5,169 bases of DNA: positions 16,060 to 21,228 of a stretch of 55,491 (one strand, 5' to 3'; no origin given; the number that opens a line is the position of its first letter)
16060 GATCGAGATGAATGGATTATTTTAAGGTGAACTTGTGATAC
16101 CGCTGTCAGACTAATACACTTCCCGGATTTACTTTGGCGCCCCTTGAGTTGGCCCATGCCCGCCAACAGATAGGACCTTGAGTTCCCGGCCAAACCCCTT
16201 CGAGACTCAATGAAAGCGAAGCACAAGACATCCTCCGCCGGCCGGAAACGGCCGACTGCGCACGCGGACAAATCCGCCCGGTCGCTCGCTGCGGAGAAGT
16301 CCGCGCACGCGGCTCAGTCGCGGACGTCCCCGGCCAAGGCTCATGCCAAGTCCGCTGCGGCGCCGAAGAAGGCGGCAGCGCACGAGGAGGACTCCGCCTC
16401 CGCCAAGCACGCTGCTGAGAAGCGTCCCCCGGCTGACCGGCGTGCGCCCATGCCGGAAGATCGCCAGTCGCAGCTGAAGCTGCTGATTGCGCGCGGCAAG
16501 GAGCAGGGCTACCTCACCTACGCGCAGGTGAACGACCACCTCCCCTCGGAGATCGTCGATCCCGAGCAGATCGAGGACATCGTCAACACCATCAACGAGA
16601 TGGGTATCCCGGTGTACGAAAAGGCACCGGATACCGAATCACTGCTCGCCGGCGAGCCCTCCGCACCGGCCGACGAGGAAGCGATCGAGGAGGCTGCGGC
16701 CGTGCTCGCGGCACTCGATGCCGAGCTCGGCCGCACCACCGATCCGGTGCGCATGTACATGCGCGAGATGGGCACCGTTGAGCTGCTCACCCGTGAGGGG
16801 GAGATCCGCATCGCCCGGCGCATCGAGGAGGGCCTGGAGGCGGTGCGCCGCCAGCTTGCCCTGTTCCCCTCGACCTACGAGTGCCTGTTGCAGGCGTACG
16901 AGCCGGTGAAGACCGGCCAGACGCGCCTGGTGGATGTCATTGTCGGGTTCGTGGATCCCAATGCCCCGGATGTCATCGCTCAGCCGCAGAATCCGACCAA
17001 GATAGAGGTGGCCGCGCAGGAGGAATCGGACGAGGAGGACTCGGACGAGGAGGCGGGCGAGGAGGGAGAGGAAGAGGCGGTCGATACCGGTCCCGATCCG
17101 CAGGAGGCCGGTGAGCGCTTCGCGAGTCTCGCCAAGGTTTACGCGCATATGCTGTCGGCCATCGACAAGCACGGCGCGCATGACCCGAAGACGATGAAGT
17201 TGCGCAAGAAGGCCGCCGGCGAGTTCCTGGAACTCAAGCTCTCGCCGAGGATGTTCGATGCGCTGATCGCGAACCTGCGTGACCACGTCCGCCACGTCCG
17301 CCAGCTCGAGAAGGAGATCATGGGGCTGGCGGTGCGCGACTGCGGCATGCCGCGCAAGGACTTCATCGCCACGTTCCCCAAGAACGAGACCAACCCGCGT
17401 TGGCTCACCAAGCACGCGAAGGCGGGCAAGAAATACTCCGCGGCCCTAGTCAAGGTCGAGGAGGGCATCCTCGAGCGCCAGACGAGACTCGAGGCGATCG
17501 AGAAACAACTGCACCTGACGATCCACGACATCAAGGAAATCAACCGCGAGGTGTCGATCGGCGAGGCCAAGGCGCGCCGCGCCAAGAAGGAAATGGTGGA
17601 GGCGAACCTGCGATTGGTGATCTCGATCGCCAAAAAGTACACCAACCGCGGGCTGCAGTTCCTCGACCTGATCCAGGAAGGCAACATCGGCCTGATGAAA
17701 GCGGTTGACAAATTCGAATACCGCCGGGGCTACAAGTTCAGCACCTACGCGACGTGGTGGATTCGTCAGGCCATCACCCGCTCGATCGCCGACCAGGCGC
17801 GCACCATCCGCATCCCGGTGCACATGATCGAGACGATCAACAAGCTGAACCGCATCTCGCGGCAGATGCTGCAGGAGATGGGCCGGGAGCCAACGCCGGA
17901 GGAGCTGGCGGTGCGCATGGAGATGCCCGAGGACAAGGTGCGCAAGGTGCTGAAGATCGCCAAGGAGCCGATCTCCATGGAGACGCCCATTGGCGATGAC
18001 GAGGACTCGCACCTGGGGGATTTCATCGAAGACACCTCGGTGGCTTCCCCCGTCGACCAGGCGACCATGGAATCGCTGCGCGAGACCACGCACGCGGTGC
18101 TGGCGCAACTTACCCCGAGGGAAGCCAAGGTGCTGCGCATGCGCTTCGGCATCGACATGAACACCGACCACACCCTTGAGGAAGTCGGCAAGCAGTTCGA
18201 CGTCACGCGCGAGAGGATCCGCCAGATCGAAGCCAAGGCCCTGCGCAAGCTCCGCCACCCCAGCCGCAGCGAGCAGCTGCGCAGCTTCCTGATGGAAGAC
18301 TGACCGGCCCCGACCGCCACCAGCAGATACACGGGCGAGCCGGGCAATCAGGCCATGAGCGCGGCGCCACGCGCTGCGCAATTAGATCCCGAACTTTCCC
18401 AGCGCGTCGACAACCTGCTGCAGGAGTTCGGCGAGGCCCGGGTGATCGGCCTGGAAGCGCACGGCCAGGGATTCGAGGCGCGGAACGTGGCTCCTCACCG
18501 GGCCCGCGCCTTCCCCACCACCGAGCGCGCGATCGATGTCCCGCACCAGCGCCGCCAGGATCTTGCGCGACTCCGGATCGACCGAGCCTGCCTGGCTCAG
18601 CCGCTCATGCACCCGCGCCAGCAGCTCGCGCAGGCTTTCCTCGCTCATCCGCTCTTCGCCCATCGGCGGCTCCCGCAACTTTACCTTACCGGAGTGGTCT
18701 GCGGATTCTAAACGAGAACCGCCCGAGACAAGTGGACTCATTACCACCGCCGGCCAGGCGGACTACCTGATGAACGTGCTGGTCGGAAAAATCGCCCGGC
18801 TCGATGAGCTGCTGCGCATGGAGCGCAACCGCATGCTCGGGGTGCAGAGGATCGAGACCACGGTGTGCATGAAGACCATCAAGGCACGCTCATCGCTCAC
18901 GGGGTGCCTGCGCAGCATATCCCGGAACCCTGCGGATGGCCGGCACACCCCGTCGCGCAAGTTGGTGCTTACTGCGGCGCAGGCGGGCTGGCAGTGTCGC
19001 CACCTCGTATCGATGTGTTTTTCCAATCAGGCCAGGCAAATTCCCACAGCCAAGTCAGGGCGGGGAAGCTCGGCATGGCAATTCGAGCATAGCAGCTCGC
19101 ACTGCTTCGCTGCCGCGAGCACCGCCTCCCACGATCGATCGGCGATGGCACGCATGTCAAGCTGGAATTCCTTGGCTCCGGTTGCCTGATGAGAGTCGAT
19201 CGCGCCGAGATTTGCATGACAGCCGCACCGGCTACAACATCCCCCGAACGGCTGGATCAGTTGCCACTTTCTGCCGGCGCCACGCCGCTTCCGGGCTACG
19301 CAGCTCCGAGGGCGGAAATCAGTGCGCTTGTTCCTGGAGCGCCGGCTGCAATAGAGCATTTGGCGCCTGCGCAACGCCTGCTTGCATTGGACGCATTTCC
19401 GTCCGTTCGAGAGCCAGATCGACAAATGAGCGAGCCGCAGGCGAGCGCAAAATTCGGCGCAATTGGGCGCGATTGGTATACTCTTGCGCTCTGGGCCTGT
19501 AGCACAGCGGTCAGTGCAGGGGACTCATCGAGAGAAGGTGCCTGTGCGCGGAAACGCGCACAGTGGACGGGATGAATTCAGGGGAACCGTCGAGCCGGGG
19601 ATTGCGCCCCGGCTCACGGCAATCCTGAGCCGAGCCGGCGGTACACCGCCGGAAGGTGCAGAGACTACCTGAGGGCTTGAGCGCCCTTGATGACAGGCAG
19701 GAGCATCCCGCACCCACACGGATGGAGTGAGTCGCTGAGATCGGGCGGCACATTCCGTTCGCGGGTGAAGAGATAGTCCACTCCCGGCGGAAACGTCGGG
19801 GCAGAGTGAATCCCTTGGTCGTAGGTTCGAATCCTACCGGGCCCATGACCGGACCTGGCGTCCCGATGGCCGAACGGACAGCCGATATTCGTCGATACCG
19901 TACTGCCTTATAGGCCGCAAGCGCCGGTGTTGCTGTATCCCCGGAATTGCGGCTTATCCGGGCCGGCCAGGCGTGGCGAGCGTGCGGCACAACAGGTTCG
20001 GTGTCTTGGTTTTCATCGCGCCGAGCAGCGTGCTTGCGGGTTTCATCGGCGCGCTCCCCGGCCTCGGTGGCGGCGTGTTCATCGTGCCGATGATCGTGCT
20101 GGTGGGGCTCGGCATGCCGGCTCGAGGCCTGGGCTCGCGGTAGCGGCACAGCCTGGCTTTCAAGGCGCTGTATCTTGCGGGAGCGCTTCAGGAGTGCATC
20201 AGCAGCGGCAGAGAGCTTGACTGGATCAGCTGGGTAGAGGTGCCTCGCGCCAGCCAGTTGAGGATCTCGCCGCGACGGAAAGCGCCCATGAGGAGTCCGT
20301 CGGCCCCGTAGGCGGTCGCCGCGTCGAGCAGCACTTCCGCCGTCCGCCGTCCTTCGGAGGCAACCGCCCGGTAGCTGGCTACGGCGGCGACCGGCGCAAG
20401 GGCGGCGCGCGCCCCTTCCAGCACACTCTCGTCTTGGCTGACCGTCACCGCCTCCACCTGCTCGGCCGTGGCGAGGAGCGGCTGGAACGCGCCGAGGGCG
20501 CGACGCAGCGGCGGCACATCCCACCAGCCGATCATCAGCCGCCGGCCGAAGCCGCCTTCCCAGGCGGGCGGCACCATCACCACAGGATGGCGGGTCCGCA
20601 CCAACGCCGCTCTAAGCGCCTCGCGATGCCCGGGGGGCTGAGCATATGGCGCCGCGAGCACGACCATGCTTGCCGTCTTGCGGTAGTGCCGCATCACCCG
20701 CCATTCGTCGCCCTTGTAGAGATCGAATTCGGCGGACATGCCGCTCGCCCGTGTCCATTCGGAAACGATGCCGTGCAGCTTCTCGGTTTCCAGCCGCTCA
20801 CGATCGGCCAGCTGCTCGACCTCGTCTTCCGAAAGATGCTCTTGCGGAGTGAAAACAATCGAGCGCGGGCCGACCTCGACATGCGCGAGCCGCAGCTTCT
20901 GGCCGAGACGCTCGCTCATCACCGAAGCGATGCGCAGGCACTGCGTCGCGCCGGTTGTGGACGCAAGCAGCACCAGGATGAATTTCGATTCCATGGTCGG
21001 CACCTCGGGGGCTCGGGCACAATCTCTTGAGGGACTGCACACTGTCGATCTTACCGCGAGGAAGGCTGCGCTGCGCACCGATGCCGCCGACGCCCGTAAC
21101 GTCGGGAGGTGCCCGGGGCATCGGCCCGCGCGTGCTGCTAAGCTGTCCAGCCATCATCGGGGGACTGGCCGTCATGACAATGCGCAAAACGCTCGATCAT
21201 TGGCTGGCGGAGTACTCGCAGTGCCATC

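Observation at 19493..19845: tRNA-Ile(CAU) gene split by a 280-nt self-splicing-type group I intron in the anticodon loop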

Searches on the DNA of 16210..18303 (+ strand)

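Call 20: search_rna_families(sources=[L007, L004], threshold=gathering)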
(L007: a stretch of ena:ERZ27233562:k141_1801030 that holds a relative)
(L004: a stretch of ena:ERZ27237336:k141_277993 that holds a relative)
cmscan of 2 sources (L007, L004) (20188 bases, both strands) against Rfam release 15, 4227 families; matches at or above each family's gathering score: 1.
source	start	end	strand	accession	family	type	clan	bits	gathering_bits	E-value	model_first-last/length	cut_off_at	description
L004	7558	7842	+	RF00028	Intron_gpI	Intron;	-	52.7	50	4.9e-11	1-253/253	no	Group I catalytic intron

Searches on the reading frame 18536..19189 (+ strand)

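Call 14: search_protein_families(library=pfam, proteins=[window:18536-19189:+])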
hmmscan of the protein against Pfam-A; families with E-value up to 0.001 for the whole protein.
window:18536-19189:+ (217 aa): 1 family
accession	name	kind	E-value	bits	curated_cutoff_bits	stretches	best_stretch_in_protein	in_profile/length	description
PF01037.27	AsnC_trans_reg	-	2.5e-06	27.7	25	1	63-114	22-73/73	Lrp/AsnC ligand binding domain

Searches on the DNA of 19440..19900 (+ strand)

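Call 10: search_dna_similar(query=window:19440-19900:+, collection=plasmids, mode=distant, max_rows=25)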
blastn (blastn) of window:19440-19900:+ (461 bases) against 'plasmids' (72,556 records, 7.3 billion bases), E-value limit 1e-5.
No match.

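Call 11: search_dna_similar(query=window:19440-19900:+, collection=phages, mode=distant, max_rows=25)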
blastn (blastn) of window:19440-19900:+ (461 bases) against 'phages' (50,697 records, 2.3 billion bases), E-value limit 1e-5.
Records with a match: 2; places in all: 2; records where one place covers at least 80% of the query: 0.
Best place of each record, by identity: 80-90% 2.
By first word of the organism name: Synechococcus 2.
By host as written in the record: Synechococcus sp. KCZYC6 2.
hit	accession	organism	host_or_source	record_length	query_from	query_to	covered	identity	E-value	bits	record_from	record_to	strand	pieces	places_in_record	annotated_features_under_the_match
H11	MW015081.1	Synechococcus phage S-SRM01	Synechococcus sp. KCZYC6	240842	214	275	13%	80.6%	2e-6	59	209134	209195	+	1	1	none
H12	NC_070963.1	Synechococcus phage S-SRM01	Synechococcus sp. KCZYC6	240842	214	275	13%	80.6%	2e-6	59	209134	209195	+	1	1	none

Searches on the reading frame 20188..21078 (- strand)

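Call 14: search_protein_families(library=pfam, proteins=[window:20188-21078:-])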
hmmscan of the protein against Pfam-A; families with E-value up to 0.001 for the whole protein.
window:20188-21078:- (296 aa): 1 family
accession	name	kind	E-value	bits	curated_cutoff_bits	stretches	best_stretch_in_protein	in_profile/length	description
PF00582.32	Usp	-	2.9e-06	28.3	24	1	215-294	56-139/141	Universal stress protein family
